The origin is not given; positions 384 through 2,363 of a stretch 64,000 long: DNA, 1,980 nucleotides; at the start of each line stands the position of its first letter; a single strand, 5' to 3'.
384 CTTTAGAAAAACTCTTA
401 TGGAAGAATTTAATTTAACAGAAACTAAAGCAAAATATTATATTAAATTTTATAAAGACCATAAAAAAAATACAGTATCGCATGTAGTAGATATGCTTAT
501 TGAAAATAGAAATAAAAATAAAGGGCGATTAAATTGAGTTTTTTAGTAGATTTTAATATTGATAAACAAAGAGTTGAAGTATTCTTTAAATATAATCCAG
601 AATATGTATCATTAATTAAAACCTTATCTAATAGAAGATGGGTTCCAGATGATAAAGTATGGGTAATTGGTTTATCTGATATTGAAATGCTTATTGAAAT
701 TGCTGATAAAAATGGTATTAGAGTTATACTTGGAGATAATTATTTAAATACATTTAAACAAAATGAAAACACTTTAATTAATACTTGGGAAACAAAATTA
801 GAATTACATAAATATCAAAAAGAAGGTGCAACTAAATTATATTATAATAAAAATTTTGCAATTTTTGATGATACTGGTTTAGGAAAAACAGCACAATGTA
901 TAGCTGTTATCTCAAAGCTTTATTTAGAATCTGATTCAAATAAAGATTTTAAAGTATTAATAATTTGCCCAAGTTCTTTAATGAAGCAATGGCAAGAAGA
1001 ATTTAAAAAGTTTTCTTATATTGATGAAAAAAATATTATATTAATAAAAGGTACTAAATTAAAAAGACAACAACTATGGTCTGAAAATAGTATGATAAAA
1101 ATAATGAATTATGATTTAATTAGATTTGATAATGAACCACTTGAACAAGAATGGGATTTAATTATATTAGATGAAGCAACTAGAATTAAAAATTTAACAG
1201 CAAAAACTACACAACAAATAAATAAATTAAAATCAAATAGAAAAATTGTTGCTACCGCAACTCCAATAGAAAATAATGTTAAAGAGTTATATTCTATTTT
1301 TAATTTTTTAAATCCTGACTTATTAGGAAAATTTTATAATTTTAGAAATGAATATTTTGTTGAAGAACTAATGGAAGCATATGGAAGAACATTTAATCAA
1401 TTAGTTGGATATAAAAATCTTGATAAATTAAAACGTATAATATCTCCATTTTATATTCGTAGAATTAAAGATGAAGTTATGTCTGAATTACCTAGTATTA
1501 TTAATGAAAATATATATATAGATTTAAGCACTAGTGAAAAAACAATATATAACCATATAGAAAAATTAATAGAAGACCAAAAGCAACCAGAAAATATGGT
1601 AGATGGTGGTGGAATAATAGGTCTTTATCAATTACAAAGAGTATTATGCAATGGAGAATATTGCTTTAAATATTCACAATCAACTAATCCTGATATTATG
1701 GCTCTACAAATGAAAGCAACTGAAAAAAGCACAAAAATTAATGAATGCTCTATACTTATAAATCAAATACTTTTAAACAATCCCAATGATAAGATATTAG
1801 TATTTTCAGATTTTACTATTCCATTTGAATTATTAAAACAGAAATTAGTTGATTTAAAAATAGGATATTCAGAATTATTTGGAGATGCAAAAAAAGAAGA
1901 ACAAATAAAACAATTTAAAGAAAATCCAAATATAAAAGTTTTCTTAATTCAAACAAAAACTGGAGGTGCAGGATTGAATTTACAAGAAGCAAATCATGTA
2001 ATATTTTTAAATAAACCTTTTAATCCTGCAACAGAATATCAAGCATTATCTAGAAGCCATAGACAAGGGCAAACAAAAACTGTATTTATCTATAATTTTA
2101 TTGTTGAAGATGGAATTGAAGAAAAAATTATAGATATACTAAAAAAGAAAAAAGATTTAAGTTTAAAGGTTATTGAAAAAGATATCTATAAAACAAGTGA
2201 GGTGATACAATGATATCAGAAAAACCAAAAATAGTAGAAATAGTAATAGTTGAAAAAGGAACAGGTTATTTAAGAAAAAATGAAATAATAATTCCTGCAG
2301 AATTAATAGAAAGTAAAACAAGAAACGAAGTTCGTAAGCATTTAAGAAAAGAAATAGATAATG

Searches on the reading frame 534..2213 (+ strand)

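Call 118: search_protein_families(library=phrogs, proteins=[window:534-2213:+], max_evalue=0.00001)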
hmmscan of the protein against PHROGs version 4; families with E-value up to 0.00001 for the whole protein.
window:534-2213:+ (559 aa): 7 families
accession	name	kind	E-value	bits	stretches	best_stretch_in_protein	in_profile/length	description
phrog_62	-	DNA, RNA and nucleotide metabolism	3.6e-106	357.3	1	75-550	684-1136/1881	DNA helicase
phrog_29996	-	unknown function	1.5e-45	156.6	1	89-546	722-1163/1189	-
phrog_23807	-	unknown function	2.1e-13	49.9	1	107-263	148-326/1053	-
phrog_16259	-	DNA, RNA and nucleotide metabolism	1.2e-10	42.2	1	51-235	78-251/330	DNA helicase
phrog_11354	-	unknown function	8.5e-10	39.3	1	456-547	14-105/116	-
phrog_11801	-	other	1.1e-09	37.1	1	81-219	857-962/2269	DNA methyltransferase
phrog_21391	-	DNA, RNA and nucleotide metabolism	1.2e-06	26.9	0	108-184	912-987/2021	DNA helicase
